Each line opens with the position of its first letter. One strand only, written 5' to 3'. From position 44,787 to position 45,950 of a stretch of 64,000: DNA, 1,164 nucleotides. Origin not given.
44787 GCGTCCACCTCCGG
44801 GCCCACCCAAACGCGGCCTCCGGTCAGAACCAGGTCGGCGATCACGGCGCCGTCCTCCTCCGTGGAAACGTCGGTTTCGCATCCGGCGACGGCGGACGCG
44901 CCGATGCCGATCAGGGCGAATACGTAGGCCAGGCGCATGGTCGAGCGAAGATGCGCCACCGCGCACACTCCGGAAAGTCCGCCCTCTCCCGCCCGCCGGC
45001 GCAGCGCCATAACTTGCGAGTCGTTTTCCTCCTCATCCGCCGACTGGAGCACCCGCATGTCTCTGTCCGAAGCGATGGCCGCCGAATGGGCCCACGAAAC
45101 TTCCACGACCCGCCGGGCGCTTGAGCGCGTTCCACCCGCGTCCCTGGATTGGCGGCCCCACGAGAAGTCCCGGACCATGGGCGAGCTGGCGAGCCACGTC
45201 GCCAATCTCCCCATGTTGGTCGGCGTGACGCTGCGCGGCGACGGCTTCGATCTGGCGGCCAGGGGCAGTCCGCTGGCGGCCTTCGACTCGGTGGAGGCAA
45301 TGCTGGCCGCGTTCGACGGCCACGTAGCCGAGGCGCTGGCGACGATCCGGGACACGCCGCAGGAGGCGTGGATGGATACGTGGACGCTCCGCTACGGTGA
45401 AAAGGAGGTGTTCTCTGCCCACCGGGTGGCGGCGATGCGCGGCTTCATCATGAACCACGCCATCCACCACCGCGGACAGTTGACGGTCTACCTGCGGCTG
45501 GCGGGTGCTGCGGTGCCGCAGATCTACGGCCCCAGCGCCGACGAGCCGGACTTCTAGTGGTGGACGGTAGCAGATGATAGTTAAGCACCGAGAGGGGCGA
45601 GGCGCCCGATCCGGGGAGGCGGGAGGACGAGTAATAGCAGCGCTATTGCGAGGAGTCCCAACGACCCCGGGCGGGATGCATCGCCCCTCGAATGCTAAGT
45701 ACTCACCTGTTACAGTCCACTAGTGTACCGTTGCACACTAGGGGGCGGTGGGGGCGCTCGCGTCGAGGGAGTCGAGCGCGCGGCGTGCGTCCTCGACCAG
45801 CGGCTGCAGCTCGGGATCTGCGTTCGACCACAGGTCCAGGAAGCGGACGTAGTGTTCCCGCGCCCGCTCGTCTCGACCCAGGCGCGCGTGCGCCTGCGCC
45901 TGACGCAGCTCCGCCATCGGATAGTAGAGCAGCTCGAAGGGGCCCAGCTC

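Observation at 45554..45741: ~170-nt extended hairpin element bounded by the same inverted termini, in the dinB-family/TPR convergent gap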

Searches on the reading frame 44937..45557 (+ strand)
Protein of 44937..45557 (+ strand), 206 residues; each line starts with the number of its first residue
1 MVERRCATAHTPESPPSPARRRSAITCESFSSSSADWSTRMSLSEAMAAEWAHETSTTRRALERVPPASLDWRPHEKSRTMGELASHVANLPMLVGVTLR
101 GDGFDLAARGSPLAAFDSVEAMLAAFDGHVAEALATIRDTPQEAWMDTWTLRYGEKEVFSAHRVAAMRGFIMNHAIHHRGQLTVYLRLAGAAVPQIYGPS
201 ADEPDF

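Call 16: search_protein_families(library=pfam, proteins=[window:44937-45557:+])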
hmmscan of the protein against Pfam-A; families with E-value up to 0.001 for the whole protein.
window:44937-45557:+ (206 aa): 2 families
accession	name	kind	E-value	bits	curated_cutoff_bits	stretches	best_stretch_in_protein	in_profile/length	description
PF05163.17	DinB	-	1.7e-16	61.1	23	1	46-202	7-158/165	DinB family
PF12867.12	DinB_2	-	3.1e-14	53.9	24.8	1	54-182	5-128/128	DinB superfamily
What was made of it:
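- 45057..45557 (+): DinB-family gene (166 aa). Its TAG stop (45555-45557) lies inside the left CTAG of the element. Pfam DinB/DinB_2 (call 16).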

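Call 28: find_homologous_proteins(query=window:45057-45554:+, max_evalue=1e-20)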
Query seq(166 aa) (166 aa): 3443 proteins with E <= 1e-20 among 6264 candidates; the best 120 are listed.
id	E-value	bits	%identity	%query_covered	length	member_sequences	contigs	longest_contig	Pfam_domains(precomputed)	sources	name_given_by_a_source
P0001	3.7e-105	367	100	100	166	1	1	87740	PF12867.13,PF05163.18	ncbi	ncbi:MAG: DinB family protein [Gemmatimonadota bacterium]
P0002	2.7e-64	234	63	100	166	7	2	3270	PF12867.13,PF05163.18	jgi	jgi:uncharacterized damage-inducible protein DinB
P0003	7.8e-63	229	63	100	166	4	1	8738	PF12867.13,PF05163.18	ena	-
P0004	1.8e-61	225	61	100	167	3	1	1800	PF12867.13,PF05163.18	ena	-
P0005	3.9e-61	223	64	99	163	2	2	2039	PF12867.13,PF05163.18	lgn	-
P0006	2.3e-57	211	59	100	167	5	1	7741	PF12867.13,PF05163.18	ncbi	-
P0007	6.9e-48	180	51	100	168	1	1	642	PF12867.13,PF05163.18,PF11716.14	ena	-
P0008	1.6e-46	176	52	100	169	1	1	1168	PF12867.13,PF05163.18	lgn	-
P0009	1.1e-45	173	50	99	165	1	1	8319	PF12867.13,PF05163.18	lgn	-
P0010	1.2e-45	173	56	98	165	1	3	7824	PF12867.13,PF05163.18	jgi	jgi:uncharacterized damage-inducible protein DinB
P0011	3.1e-45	172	55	98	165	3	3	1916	PF12867.13,PF05163.18,PF11716.14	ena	-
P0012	3.2e-45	172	54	98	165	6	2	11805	PF12867.13,PF05163.18,PF11716.14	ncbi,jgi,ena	ncbi:MAG TPA: DinB family protein [Thermoanaerobaculia bacterium]|jgi:uncharacterized damage-inducib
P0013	1.1e-44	170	55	98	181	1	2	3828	PF12867.13,PF05163.18,PF11716.14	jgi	jgi:uncharacterized damage-inducible protein DinB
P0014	2.5e-44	169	54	96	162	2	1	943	PF12867.13,PF05163.18,PF11716.14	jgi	-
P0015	3.6e-44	168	52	98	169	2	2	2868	PF12867.13,PF05163.18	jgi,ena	-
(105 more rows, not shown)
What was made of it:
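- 45057..45557 (+): A 100% identical 166-aa protein, P0001, is named 'DinB family protein [Gemmatimonadota bacterium]' (call 28).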

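Call 29: find_encoding_contigs(protein=P0003, flank=5000, max_places=3)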
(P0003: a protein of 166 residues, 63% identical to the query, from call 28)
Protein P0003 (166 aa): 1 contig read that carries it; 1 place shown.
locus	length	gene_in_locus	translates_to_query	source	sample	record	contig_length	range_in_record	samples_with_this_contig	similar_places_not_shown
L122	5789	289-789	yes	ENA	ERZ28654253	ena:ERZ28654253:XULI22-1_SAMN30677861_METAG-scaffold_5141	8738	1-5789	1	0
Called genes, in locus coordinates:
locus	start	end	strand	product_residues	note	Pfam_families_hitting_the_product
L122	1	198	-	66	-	?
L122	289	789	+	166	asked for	PF05163:DinB, PF12867:DinB_2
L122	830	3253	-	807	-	PF13176:TPR_7 (faint), PF07719:TPR_2 (faint), PF13174:TPR_6 (faint), PF13181:TPR_8 (faint), PF13414:TPR_11 (faint), PF13424:TPR_12 (faint), PF13428:TPR_14 (faint), PF13432:TPR_16 (faint), +3 more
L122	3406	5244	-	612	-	PF02574:S-methyl_trans, PF02219:MTHFR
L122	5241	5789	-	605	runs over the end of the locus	PF12704:MacB_PCD (weak), PF02687:FtsX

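Call 30: find_encoding_contigs(protein=P0006, flank=5000, max_places=3)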
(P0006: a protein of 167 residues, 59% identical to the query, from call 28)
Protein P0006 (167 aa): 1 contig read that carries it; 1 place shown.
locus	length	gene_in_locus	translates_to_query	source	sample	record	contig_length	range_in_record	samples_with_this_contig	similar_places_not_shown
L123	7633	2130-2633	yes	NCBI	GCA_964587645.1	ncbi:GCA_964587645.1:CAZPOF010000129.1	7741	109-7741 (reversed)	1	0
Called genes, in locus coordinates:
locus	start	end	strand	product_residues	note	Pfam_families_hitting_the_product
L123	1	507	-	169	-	?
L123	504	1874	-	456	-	PF00425:Chorismate_bind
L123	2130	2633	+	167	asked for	PF05163:DinB, PF12867:DinB_2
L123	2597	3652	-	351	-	PF12146:Hydrolase_4, PF00561:Abhydrolase_1, PF06259:Abhydrolase_8 (weak)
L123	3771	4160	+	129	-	-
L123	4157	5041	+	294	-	PF04542:Sigma70_r2, PF08281:Sigma70_r4_2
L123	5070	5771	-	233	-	PF12324:HTH_15 (weak), PF03243:MerB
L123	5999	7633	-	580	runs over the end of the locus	?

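Call 31: find_encoding_contigs(protein=P0002, flank=5000, max_places=3)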
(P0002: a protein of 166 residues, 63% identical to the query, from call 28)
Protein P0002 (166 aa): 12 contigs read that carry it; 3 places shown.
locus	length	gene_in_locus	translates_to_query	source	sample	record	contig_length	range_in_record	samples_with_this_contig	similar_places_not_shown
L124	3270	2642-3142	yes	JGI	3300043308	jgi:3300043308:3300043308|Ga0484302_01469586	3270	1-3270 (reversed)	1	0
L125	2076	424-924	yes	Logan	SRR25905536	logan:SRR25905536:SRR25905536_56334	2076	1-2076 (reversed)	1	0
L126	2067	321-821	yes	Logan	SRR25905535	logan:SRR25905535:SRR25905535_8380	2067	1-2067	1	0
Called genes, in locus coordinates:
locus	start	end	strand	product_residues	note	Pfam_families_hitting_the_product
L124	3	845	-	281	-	?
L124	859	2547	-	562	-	PF07969:Amidohydro_3, PF01979:Amidohydro_1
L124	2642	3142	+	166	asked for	PF05163:DinB, PF12867:DinB_2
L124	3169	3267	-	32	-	-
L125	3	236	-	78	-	?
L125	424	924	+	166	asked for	PF05163:DinB, PF12867:DinB_2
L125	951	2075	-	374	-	?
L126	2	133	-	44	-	?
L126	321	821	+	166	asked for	PF05163:DinB, PF12867:DinB_2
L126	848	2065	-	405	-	?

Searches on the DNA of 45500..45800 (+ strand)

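Call 43: search_dna_similar(query=window:45554-45741:+, collection=plasmids, mode=distant, max_rows=15, max_evalue=0.01)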
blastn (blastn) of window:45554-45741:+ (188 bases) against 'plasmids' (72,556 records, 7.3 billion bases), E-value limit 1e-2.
No match.
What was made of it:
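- Tried and rejected: BLAST of the window element against plasmids: no match (call 43).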

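Call 51: search_rna_families(source=window, start=45500, end=45800, threshold=evalue, max_evalue=10)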
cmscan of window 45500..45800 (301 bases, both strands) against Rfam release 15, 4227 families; matches with E-value up to 10: 4.
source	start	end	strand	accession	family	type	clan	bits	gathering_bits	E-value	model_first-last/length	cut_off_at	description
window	45681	45748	+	RF03700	mir-1923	Gene; miRNA;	-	17.5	94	0.53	1-83/83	no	mir-1923 microRNA precursor family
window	45564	45716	-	RF04104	MIR918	Gene; miRNA;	-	14.1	268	3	1-265/265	no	MIR918 microRNA precursor family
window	45556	45724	+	RF04104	MIR918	Gene; miRNA;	-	13.3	268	4.7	1-265/265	no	MIR918 microRNA precursor family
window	45631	45695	-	RF01057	SAH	Cis-reg; riboswitch;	-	12.9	37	5.2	1-78/78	no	SAH (S-adenosyl-L-homocysteine) riboswitch aptamer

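Call 63: build_rna_model(alignment_id=A3, structure=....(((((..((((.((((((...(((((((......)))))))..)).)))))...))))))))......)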
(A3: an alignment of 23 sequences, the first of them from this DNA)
Model R1 built from alignment A3 (23 sequences, 72 columns); structure: as given.
model positions 67; base pairs 22; branch points 0; effective number of sequences 18.81; information 0.838 bits per position. Calibrated on 0.2 Mb of random sequence (short: E-values are rough).
structure used (alignment columns):
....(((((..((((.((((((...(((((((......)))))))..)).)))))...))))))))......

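Call 64: search_with_rna_model(model_id=R1, sources=[window, L002, L003, L004, L005, L006, L007, L008, L009, L010, L011, L012, L013, L014, L015, L016, L017, L018, L019, L020, L021, L022, L023, L024, L025, L026, L027, L028, L029, L030, L031, L032, L033, L034, L035, L036, L037, L038, L039, L040, L041, L042, L043, L044, L045, L046, L047, L048, L049, L050, L051, L052, L053, L054, L055, L056, L057, L058, L059, L060, L061, L062, L063, L064, L065, L066, L067, L068, L069, L070, L071, L072, L073, L074, L075, L076, L077, L078, L079, L080, L081, L082, L083, L084, L085, L086, L087, L088, L089, L090, L091, L092, L093, L094, L095, L096, L097, L098, L099, L100], max_evalue=0.1)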
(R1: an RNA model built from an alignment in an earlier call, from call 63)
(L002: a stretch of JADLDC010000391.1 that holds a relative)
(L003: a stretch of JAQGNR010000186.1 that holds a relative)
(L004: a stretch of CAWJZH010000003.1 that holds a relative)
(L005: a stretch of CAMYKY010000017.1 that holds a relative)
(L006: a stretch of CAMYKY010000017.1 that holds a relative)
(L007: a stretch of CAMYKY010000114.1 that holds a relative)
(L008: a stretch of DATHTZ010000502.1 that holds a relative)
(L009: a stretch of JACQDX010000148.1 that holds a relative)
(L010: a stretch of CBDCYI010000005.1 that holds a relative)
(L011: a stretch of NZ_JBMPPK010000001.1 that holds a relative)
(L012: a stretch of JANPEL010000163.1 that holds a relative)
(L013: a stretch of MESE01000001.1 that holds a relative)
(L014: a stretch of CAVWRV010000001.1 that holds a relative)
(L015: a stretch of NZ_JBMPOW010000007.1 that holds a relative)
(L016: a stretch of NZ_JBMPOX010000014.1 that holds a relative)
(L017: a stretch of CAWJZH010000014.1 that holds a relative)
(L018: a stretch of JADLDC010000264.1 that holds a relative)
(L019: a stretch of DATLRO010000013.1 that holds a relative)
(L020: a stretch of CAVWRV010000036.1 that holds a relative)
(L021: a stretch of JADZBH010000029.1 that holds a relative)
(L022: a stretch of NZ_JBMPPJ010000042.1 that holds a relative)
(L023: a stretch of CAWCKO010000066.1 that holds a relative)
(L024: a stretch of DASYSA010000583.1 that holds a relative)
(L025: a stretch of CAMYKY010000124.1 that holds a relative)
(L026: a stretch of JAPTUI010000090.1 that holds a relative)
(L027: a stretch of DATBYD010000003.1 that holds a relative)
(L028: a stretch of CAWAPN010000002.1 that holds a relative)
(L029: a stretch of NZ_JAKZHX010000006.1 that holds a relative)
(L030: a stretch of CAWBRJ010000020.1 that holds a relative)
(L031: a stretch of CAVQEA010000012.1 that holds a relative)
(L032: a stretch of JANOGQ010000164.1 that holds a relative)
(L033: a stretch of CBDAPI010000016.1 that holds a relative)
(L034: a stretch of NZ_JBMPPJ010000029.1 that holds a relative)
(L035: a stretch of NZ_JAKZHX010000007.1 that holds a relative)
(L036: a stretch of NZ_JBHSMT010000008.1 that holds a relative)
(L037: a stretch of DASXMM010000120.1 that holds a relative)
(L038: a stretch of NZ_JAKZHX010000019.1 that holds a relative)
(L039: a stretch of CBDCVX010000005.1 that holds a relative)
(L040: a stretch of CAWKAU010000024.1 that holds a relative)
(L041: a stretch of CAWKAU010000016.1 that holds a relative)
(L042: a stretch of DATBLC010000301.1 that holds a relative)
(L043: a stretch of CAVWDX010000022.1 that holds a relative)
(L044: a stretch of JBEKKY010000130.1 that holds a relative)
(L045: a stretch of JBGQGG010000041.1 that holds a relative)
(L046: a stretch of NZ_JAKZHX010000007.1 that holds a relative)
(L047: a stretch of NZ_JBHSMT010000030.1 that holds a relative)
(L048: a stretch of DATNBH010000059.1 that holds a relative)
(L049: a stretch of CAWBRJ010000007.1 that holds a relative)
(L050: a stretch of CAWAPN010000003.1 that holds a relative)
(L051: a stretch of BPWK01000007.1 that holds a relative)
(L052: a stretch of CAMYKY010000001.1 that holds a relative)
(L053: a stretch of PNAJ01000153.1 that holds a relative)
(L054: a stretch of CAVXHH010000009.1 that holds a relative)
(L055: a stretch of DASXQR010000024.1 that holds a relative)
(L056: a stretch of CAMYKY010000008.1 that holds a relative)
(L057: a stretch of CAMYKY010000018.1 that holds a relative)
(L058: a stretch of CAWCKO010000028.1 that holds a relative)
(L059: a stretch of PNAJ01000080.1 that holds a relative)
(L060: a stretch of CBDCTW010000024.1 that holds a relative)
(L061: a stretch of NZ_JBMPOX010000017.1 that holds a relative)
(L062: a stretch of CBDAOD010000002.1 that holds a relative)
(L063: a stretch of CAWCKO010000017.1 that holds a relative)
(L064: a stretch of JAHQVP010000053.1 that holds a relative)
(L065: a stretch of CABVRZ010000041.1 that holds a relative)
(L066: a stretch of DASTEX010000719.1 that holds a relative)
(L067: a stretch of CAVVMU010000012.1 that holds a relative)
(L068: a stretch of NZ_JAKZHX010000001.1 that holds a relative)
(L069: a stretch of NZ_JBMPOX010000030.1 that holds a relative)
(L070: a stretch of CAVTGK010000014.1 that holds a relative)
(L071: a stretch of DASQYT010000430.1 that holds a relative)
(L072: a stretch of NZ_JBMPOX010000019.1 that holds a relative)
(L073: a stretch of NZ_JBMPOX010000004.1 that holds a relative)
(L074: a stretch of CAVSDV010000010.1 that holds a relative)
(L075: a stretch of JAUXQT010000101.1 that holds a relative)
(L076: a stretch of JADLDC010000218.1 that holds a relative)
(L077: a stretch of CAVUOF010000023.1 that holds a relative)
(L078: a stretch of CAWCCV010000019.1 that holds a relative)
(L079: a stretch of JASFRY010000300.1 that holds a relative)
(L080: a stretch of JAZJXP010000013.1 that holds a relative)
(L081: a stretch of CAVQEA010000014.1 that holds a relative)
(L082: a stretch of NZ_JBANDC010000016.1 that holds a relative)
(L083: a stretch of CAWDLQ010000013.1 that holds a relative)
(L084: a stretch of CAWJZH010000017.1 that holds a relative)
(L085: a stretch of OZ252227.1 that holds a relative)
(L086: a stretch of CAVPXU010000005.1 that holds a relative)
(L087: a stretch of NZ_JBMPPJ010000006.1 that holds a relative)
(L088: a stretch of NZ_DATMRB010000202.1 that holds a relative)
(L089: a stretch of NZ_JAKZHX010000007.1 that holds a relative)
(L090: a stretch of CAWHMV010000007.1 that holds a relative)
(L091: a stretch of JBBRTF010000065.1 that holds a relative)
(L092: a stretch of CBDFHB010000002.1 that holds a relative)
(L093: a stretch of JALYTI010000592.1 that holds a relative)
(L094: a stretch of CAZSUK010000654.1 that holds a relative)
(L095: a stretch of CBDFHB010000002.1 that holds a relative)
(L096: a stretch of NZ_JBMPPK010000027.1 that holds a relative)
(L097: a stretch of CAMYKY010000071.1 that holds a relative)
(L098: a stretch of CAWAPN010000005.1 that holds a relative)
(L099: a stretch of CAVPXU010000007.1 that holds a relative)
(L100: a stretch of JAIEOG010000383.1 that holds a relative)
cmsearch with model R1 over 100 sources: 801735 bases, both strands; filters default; matches with E-value up to 0.1: 34.
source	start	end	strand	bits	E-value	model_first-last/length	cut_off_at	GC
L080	992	1058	+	83.6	2.5e-18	1-67/67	no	0.57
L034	7615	7681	+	83.6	2.5e-18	1-67/67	no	0.57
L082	4040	4106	+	83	3.6e-18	1-67/67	no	0.64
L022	1715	1781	-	82.6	4.4e-18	1-67/67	no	0.55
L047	6999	7066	+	82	6.3e-18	1-67/67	no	0.66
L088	6507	6573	-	80.4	1.7e-17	1-67/67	no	0.66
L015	2103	2168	+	78.3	6e-17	1-67/67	no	0.55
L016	7402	7467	+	78.3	6e-17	1-67/67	no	0.55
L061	2373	2438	-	76.4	1.9e-16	1-67/67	no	0.58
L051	4370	4436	-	70.3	7.5e-15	1-67/67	no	0.72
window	45609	45675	+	67.5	3.9e-14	1-67/67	no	0.67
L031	3834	3901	-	66.2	8.6e-14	1-67/67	no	0.63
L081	4150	4217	+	63.5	4.4e-13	1-67/67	no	0.65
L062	5609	5675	-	62.8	6.9e-13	1-67/67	no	0.64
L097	5352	5418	+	58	1.2e-11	1-67/67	no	0.55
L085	2135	2201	+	56.8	2.5e-11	1-67/67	no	0.63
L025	7843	7909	+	56.5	3e-11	1-67/67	no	0.54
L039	2007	2074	+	56.1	3.9e-11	1-67/67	no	0.68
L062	490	556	+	56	4.1e-11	1-67/67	no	0.67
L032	4114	4180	-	47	9.3e-09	1-67/67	no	0.61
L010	6344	6410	+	46.8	1e-08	1-67/67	no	0.57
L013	1434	1497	-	46.1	1.5e-08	1-67/67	no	0.64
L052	4509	4575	+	45.1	2.9e-08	1-67/67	no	0.57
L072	5209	5279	+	43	9.9e-08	1-67/67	no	0.61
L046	3248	3321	+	42.6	1.3e-07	1-67/67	no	0.55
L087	353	429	-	37.6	2.6e-06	1-67/67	no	0.6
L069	767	842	+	37.4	3e-06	1-67/67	no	0.51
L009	6464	6537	+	35.4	9.9e-06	1-67/67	no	0.53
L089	7546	7619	-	32.1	7e-05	1-67/67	no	0.5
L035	52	124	-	29.4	0.00036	1-67/67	no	0.56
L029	2848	2907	-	29.3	0.00037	1-67/67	no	0.47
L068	286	324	+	26.8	0.0017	1-67/67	no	0.56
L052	1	51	+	26.5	0.002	16-67/67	5'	0.53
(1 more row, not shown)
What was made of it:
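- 45609..45675 (+): Conserved, strand-specific core of about 65 nt: AGGCGGG-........-[apical hairpin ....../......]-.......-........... It contains two predicted tandem G·A motifs. Covariance model R1 scores 67.5 bits here, though this sequence was in the training set (call 64).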

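Call 79: search_with_rna_model(model_id=R1, sources=[L101, L102, L103, L104, L105, L106, L107, L108, L109, L110, L111, L112, L113, L114, L115, L116, L117, L118, L119, L120, L121, L122, L123, L124, L125, L126, L127, L128, L001], max_evalue=0.1)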
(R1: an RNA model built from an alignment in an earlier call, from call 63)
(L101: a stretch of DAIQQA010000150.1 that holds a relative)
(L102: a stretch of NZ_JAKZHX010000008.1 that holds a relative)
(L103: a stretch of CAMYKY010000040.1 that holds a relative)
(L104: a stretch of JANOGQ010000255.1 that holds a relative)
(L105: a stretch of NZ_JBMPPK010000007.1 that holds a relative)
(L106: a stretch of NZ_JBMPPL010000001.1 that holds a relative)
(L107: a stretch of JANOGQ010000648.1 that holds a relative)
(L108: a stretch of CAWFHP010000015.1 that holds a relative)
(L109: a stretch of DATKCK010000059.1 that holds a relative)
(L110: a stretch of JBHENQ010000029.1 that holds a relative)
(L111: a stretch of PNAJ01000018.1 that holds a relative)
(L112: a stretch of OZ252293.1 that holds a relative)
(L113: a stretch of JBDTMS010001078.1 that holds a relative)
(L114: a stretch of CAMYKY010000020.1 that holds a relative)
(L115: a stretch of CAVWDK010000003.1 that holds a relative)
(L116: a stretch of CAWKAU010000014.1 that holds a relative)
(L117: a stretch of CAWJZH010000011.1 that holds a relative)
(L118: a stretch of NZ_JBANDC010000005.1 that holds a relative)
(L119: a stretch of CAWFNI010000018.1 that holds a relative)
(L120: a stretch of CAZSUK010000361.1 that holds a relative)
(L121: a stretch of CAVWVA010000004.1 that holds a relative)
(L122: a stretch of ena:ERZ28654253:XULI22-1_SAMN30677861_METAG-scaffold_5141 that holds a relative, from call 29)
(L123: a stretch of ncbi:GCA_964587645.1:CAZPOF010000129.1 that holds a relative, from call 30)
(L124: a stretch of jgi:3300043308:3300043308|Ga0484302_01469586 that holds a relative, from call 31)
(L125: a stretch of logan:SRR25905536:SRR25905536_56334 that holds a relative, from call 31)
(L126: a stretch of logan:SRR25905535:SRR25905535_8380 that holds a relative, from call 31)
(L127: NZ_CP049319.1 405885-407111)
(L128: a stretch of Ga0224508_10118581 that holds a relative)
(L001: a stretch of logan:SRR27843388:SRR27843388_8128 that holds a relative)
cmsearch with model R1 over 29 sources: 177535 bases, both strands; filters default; matches with E-value up to 0.1: 6.
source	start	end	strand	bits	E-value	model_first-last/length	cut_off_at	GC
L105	6699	6765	-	83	8e-19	1-67/67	no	0.57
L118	5319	5385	+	82.6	1e-18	1-67/67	no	0.64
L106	3381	3447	-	80.2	4.3e-18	1-67/67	no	0.55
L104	5245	5311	+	48.8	6.9e-10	1-67/67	no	0.61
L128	446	513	+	39.7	1.6e-07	1-67/67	no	0.69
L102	5566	5633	-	31.5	2.3e-05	1-67/67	no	0.5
